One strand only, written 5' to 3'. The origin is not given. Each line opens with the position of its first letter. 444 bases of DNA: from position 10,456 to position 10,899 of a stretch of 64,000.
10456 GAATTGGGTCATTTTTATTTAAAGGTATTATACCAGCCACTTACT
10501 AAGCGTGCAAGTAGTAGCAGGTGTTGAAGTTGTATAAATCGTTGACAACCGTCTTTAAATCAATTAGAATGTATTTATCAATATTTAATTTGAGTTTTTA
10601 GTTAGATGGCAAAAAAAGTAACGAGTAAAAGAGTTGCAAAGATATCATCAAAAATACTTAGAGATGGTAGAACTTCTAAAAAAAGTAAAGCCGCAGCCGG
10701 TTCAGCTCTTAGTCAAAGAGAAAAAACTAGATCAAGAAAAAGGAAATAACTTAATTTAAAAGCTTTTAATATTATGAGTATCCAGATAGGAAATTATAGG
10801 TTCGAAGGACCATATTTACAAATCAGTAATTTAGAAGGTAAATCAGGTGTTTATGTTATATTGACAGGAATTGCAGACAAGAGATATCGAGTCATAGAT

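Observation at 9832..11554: lexA-adjacent cluster: small basic ORF, GIY-YIG-like protein and SprT-like HExxH protease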

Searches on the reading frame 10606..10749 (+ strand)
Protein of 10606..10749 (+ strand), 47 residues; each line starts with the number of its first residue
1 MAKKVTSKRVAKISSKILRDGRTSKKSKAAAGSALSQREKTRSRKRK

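Call 3: search_protein_families(library=pfam, proteins=[window:10606-10749:+], max_evalue=1)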
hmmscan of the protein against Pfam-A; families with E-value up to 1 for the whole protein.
window:10606-10749:+ (47 aa): 0 families

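Call 4: search_protein_families(library=ncbifam, proteins=[window:10606-10749:+], max_evalue=1)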
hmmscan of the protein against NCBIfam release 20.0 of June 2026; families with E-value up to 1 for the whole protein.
window:10606-10749:+ (47 aa): 0 families

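Call 29: list_cluster_members(proteins=[window:10606-10746:+, window:9835-10467:-, window:11096-11554:-])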
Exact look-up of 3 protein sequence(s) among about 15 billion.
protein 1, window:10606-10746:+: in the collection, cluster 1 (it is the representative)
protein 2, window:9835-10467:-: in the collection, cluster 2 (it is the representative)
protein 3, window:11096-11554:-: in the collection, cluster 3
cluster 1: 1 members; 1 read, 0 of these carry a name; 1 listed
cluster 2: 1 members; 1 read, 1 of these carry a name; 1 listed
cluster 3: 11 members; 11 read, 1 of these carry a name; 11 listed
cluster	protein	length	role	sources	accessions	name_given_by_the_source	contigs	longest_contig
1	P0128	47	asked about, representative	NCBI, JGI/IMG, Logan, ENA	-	-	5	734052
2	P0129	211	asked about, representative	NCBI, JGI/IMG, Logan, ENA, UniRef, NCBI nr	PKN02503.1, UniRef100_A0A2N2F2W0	hypothetical protein CVU76_00470 [Candidatus Dojkabacteria bacterium HGW-Dojkabacteria-1] | Peptidase S24/S26A/S26B/S26C domain-containing protein n=1 Tax=Candidatus Dojkabacteria ... | MAG: hypothetical protein CVU76_00470 [Candidatus Dojkabacteria bacterium ...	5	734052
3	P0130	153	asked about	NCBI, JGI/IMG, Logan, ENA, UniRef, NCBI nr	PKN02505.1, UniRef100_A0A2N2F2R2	hypothetical protein CVU76_00480 [Candidatus Dojkabacteria bacterium HGW-Dojkabacteria-1] | SprT-like domain-containing protein n=1 Tax=Candidatus Dojkabacteria bacterium ... | MAG: hypothetical protein CVU76_00480 [Candidatus Dojkabacteria bacterium ...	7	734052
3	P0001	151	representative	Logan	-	-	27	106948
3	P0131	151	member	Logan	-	-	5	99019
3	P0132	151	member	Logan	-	-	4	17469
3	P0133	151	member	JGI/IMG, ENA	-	-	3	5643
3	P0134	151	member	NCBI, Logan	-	-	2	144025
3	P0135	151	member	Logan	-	-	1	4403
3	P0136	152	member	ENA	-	-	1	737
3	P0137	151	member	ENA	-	-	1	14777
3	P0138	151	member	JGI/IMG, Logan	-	-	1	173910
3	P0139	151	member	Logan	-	-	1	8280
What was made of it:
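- UniRef names the 153-aa protein 'SprT-like domain-containing' (call 29).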

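Call 49: find_related_loci(query=A3, collection=genome_contigs, flank=4000)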
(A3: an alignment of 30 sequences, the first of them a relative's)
Query A3 (211 aa) in genome_contigs; peptide patterns used: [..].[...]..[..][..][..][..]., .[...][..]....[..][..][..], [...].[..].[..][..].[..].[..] (x = any residue, [..] = any of these).
600 stretches matched a pattern (row limit reached: there are more); 169 encode a relative of the query (tblastn E <= 1e-3); the best 80 are kept; 80 distinct loci.
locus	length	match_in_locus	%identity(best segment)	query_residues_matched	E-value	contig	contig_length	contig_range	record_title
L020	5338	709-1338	57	2-211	1e-80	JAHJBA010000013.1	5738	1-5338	MAG: Patescibacteria group bacterium isolate Modern_marine.mb.233 Modern_marine.mb.233_k141_336170, whole genome shotgun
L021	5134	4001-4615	57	7-211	1e-79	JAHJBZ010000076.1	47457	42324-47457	MAG: Patescibacteria group bacterium isolate Modern_marine.mb.280 Modern_marine.mb.280_k141_2242993, whole genome shotgu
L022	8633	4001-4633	55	1-211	4e-75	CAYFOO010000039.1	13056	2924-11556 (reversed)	MAG TPA_asm: uncultured Candidatus Peribacteria bacterium isolate ERP019367_co2_108 genome assembly, contig: NODE_3071_l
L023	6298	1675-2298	45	3-211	3e-50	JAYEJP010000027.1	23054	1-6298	MAG: Patescibacteria group bacterium isolate MAG160 MAG160_27, whole genome shotgun sequence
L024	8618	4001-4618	43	4-210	2e-49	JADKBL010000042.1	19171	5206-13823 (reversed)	MAG: Bacteroidetes bacterium isolate Mari_18-Q3-R65-66_MAXAC.224 tig00028308-10-191060, whole genome shotgun sequence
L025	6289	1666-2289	42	4-210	1e-48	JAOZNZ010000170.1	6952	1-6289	MAG: bacterium isolate GMC4.concoct.297 GMC4_19118_length_6952_cov_9.683631, whole genome shotgun sequence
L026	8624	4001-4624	42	5-210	3e-48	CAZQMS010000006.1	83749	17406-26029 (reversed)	MAG TPA_asm: uncultured Candidatus Saccharibacteria bacterium isolate SRP329715_co2_386 genome assembly, contig: NODE_58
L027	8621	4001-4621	40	3-210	7e-48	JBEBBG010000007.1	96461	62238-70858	MAG: Candidatus Parcubacteria bacterium isolate arikareeriver_2019_sw_WHONDRS-S19S_0023_B_bin.8 scaffold_1190508, whole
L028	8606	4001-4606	41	4-206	1e-47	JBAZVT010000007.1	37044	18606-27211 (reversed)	MAG: Candidatus Paceibacterota bacterium isolate SO_2017_GW1_26 NODE_5157_length_37044_cov_1.473034_OW334_2017, whole ge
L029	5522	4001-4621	40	4-210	2e-47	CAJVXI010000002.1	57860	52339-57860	TPA_asm: uncultured bacterium isolate DRR093005_bin.15_MetaBAT_v2.12.1_MAG genome assembly, contig: NODE_234_length_5786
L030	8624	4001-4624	42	4-210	4e-47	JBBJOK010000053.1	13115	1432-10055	MAG: Chitinophagaceae bacterium isolate RDP_SRG_15 MBC-RDOWN_F0-S0_2520, whole genome shotgun sequence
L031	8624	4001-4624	42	4-210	9e-46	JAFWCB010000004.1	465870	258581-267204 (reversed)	MAG: Sediminibacterium sp. isolate RGIG5603 Sheep_Duodenum-2__c412, whole genome shotgun sequence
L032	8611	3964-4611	42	4-210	4e-46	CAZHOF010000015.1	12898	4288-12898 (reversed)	MAG TPA_asm: uncultured Candidatus Saccharibacteria bacterium isolate SRP178699_co1_460 genome assembly, contig: NODE_64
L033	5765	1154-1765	40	4-210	9e-46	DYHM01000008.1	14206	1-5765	MAG TPA_asm: Patescibacteria group bacterium isolate DR5_33_354 Afr_mines_DR5_728_length_14206_cov_134_535863, whole gen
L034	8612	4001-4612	39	4-210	3e-45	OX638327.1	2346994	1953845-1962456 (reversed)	MAG: uncultured Nitrospirales bacterium isolate 43449e9d-e2e7-4773-83f5-231d95b9b6b0 genome assembly, chromosome: 1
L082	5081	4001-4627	41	4-210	1e-39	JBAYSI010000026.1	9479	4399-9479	MAG: Patescibacteria group bacterium isolate SO_2016_LW2_67 scaffold15734_LW138R_2016, whole genome shotgun sequence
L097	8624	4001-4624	40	1-210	9e-39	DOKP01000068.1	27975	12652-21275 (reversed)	MAG TPA_asm: Candidatus Moraniibacteriota bacterium isolate UBA9337 contig_222, whole genome shotgun sequence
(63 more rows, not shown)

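Call 75: search_protein_families(library=pfam, proteins=[L097:4695-5687:+, L097:5644-6453:+, L097:6456-6866:+, L020:1354-3189:+, L022:3324-3674:-, L022:4679-6415:+, L023:2853-4736:+, L021:2467-3432:-], max_evalue=0.1)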
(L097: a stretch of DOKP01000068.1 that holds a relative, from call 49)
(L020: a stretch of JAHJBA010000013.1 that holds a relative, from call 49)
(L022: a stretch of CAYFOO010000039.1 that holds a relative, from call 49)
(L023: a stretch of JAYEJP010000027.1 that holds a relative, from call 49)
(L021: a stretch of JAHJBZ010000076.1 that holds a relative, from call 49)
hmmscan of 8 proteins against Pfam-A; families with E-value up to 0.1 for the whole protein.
L097:4695-5687:+ (330 aa): 1 family
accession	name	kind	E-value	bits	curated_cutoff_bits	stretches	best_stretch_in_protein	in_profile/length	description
PF00145.23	DNA_methylase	-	4.3e-70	237.1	22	1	10-325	1-323/324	C-5 cytosine-specific DNA methylase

L097:5644-6453:+ (269 aa): 1 family
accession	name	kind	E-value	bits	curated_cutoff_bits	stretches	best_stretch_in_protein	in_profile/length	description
PF11463.14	R-HINP1I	-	2.8e-84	282.2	25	1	60-267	1-208/208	R.HinP1I restriction endonuclease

L097:6456-6866:+ (136 aa): 3 families
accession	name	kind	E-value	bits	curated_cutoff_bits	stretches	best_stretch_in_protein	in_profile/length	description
PF03852.21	Vsr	-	6.1e-31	106.5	27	1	3-71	2-70/74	DNA mismatch endonuclease Vsr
PF18741.7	MTES_1575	-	0.003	18.1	38.2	1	90-120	53-84/96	REase_MTES_1575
PF01189.24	Methyltr_RsmB-F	-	0.076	13.1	27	1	87-129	37-81/199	16S rRNA methyltransferase RsmB/F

L020:1354-3189:+ (611 aa): 2 families
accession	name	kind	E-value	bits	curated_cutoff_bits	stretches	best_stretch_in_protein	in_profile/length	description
PF02384.22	N6_Mtase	-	2.1e-28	100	20.4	1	281-567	4-297/311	N-6 DNA Methylase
PF05175.20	MTS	-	0.04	14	23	1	372-447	66-139/170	Methyltransferase small domain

L022:3324-3674:- (116 aa): 0 families

L022:4679-6415:+ (578 aa): 0 families

L023:2853-4736:+ (627 aa): 3 families
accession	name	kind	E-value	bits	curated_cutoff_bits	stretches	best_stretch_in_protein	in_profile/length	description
PF01555.25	N6_N4_Mtase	-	9.5e-35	121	26.7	1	90-452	1-205/221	DNA methylase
PF03602.21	Cons_hypoth95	-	0.00063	19.9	24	1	53-103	83-127/182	Conserved hypothetical protein 95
PF02086.21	MethyltransfD12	-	0.00089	19.5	22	1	86-151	172-238/253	D12 class N6 adenine-specific DNA methyltransferase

L021:2467-3432:- (321 aa): 4 families
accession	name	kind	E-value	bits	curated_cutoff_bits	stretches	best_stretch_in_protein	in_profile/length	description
PF00656.27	Peptidase_C14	-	8.2e-19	68.6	21.4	1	2-178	2-196/233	Caspase domain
PF01650.23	Peptidase_C13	-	3.1e-05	24.1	22.8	1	62-155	103-186/258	Peptidase C13 family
PF14538.11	Raptor_N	-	0.01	16.1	27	1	63-127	84-146/151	Raptor N-terminal CASPase like domain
PF12770.12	CHAT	-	0.014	15.3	24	1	5-126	82-201/289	CHAT domain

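Call 76: search_protein_families(library=padloc, proteins=[window:10606-10749:+], max_evalue=0.1)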
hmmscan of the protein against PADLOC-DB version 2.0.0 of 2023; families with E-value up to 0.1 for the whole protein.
window:10606-10749:+ (47 aa): 0 families

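Call 77: search_protein_families(library=phrogs, proteins=[window:10606-10749:+], max_evalue=0.1)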
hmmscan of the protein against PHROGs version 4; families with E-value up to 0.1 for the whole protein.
window:10606-10749:+ (47 aa): 1 family
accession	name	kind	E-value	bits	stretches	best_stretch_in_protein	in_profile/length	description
phrog_5079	-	unknown function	6e-17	62.5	1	1-42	6-47/49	-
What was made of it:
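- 10606..10749 (+): 47-aa basic protein (38% K+R), carrying one copy of a roughly 40-aa module (..ASK(V/I)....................) that is widespread in phages and bacteria. phrog_5079 E=6e-17 (call 77).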

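Call 78: search_dna_similar(query=window:10606-10746:+, collection=phages, mode=protein, max_evalue=0.001, max_rows=30)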
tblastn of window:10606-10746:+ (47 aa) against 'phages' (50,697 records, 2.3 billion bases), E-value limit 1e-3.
No match.
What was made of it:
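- Tried and rejected: tblastn of the 47-aa protein against GenBank phages found nothing (call 78).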

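Call 81: find_related_loci(query=A5, collection=viral_contigs, flank=3000)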
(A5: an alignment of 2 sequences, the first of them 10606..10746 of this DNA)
Query A5 (47 aa) in viral_contigs; peptide patterns used: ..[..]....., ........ (x = any residue, [..] = any of these).
20 stretches matched a pattern, but none encodes a relative of the query by tblastn (E <= 1e-3).
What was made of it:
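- Tried and rejected: A narrow viral scan also found nothing (call 81).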

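Call 91: search_protein_representatives(protein=window:10606-10746:+)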
Query: 47 residues. Proteins with E-value up to 0.001 (for the whole library): 255; up to 1e-10: 1; up to 1e-30: 0. The best 150 are listed.
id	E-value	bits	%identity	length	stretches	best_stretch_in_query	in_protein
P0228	4.9e-11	56.6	59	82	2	3-42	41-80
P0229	1.2e-10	55.4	58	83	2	4-42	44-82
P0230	1.6e-10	55.1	52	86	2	1-42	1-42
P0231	5.1e-10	53.6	62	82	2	3-41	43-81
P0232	6.8e-10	53.2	57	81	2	2-42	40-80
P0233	7.1e-10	53.1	56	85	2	3-43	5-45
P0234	7.4e-10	53.1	77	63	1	1-43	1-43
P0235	8.5e-10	52.9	58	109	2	3-43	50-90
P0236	2.0e-09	51.8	57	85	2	3-39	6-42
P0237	2.1e-09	51.7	52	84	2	5-45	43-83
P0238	3.0e-09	51.2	76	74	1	1-45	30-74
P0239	3.9e-09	50.9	53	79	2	2-40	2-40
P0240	4.5e-09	50.7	59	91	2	3-41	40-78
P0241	5.0e-09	50.6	69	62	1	1-45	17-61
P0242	7.8e-09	50.0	76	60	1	1-42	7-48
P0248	1.7e-08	49.0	67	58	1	1-45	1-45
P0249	1.7e-08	49.0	58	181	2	3-42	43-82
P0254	3.6e-08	48.0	62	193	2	3-45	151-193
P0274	3.9e-07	44.9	68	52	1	1-47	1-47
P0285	1.0e-06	43.6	64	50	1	1-45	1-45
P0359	6.3e-05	38.2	68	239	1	6-46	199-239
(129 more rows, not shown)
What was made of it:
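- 10606..10749 (+): 255 representative proteins at E<=1e-3 (call 91).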

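Call 93: search_protein_families(library=pfam, proteins=[P0228, P0229, P0230, P0233, P0234, P0249, P0254, P0359, P0274, P0285], max_evalue=1)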
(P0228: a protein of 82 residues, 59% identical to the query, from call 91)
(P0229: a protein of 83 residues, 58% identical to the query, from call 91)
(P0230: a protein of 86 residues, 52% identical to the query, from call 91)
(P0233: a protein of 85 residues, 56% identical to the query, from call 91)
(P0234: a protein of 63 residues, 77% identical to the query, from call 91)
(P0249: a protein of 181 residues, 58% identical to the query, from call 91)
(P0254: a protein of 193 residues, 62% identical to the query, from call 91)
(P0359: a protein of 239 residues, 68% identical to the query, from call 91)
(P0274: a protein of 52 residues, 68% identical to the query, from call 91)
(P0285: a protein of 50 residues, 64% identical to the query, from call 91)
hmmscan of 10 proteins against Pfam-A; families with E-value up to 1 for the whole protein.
P0228 (82 aa): 0 families

P0229 (83 aa): 2 families
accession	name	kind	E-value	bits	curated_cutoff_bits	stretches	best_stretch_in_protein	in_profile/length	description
PF03810.25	IBN_N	-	0.018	15.4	21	0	9-39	11-41/73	Importin-beta N-terminal domain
PF10346.14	Con-6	-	0.28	11.5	25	1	45-60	17-32/34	Conidiation protein 6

P0230 (86 aa): 0 families

P0233 (85 aa): 0 families

P0234 (63 aa): 1 family
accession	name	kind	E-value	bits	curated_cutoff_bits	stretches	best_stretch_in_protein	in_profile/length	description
PF13734.11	Inhibitor_I69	-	0.14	13.1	25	1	2-50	1-49/98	Spi protease inhibitor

P0249 (181 aa): 2 families
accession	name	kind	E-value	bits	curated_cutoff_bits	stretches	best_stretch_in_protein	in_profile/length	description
PF09722.15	Xre_MbcA_ParS_C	-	5.6e-05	23.5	24.5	1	133-162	4-35/51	Antitoxin Xre/MbcA/ParS C-terminal toxin-binding domain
PF14060.11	DUF4252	-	0.3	11.7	23.9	1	94-147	28-77/125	Domain of unknown function (DUF4252)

P0254 (193 aa): 16 families
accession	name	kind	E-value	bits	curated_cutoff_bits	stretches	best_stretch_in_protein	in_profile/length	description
PF13744.12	HTH_37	-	2.9e-10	40.2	27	1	13-87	6-79/80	Helix-turn-helix domain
PF01381.28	HTH_3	-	2.6e-08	34.2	23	1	35-64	3-32/55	Helix-turn-helix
PF13560.12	HTH_31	-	2.2e-05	25.1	27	1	35-78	8-53/64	Helix-turn-helix domain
PF04545.22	Sigma70_r4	-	7.1e-05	22.7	24.1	1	34-64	13-43/50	Sigma-70, region 4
PF13443.12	HTH_26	-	0.00081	20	22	1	35-80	4-51/63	Cro/C1-type HTH DNA-binding domain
PF20432.4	Xre-like-HTH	-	0.0057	17.4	25.8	1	33-63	15-44/63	Antitoxin Xre-like helix-turn-helix domain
PF12844.13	HTH_19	-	0.0057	17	30.2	1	35-63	6-34/64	Helix-turn-helix domain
PF08281.18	Sigma70_r4_2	-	0.007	16.4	25.7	1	34-59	19-44/54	Sigma-70, region 4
PF13413.12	HTH_25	-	0.024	14.9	24.6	1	35-63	4-32/62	Helix-turn-helix domain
PF01047.28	MarR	-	0.036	14.4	24.6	1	33-61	9-37/59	MarR family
PF01418.23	HTH_6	-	0.05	14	28.3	1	28-64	21-57/77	Helix-turn-helix domain, rpiR family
PF09048.16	Cro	-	0.051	14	32.7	1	41-70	12-42/59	Cro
PF08279.18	HTH_11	-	0.054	13.8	25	1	35-60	8-34/55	HTH domain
PF12802.13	MarR_2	-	0.081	13.5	27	1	33-61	11-40/61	MarR family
PF13412.12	HTH_24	-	0.12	12.4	21.9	1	33-59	9-35/48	Winged helix-turn-helix DNA-binding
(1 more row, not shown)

P0359 (239 aa): 1 family
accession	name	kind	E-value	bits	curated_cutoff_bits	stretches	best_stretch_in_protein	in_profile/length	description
PF19934.4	DUF6397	-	0.011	15.7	25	1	81-148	20-87/243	Family of unknown function (DUF6397)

P0274 (52 aa): 0 families

P0285 (50 aa): 0 families

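Call 94: list_cluster_members(proteins=[P0228, P0229, P0230, P0233, P0234, P0249, P0254, P0274, P0285, P0248])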
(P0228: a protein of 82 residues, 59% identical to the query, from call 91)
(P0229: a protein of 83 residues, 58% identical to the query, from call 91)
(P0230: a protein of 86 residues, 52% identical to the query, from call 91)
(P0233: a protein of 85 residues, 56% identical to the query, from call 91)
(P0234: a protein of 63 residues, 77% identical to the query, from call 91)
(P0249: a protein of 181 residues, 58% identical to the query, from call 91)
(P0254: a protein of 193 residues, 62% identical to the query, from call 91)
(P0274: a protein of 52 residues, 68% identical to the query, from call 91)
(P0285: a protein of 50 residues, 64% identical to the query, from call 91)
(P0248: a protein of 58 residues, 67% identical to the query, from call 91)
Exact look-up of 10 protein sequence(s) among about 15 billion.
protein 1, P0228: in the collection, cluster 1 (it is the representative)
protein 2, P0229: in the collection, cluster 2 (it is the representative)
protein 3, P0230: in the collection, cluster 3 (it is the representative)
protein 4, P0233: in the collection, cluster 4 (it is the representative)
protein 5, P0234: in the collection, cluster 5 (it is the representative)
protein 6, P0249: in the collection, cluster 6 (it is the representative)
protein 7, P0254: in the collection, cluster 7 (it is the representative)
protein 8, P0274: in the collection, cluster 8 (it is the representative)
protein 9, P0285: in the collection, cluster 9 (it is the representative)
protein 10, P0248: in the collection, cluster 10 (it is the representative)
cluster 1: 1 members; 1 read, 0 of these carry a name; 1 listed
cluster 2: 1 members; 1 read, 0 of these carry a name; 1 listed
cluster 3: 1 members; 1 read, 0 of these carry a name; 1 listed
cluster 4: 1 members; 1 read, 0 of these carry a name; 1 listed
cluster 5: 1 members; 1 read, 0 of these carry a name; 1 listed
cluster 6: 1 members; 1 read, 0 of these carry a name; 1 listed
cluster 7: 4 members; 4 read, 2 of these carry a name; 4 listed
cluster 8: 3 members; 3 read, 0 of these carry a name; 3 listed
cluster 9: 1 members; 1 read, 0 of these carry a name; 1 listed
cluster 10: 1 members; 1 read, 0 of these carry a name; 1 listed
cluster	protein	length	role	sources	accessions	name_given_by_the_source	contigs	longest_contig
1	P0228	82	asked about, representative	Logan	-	-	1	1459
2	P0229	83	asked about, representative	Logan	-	-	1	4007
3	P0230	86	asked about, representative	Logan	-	-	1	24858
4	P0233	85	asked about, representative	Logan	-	-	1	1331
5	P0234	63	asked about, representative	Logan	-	-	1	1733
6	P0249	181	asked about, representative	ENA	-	-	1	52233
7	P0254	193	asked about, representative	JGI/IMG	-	transcriptional regulator with XRE-family HTH domain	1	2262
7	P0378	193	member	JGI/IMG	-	transcriptional regulator with XRE-family HTH domain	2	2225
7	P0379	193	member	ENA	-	-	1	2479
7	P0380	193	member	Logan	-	-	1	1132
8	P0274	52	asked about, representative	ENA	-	-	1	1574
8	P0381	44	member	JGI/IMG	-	-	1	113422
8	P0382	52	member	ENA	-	-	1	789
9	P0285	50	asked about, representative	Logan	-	-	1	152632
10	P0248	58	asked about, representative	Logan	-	-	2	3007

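Call 97: find_related_loci(query=A6, collection=viral_contigs, flank=2500)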
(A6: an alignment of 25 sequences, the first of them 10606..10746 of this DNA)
Query A6 (47 aa) in viral_contigs; peptide patterns used: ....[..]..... (x = any residue, [..] = any of these).
370 stretches matched a pattern; 302 encode a relative of the query (tblastn E <= 1e-3); the best 80 are kept; 80 distinct loci.
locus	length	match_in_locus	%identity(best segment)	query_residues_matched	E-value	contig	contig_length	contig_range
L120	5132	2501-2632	75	3-46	3e-15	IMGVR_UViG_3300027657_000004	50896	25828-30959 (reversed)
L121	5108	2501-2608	78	4-39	5e-12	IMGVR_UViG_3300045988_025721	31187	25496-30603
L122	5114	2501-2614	74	1-38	4e-12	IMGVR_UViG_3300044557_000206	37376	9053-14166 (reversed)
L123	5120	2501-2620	70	3-42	5e-12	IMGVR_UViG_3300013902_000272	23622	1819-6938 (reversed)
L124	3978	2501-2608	75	4-39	4e-12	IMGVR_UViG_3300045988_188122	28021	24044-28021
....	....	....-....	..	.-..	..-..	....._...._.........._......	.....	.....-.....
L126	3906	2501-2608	75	4-39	1e-11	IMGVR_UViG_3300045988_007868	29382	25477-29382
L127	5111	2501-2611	70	1-37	1e-11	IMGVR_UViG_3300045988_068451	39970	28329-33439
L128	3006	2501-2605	77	4-38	1e-11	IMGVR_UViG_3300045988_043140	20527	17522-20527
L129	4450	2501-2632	66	1-47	3e-11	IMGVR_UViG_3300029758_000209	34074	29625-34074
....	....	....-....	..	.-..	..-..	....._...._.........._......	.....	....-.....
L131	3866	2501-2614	74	3-40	3e-11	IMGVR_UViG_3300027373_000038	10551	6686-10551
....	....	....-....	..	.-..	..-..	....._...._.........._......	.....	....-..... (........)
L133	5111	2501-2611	73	1-37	9e-11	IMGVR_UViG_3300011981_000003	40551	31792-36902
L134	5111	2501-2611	73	1-37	9e-11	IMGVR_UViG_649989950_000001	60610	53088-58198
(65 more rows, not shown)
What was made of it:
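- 10606..10749 (+): 302 relatives on viral contigs (call 97).
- Tried and rejected: A broader alignment was needed (call 97).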
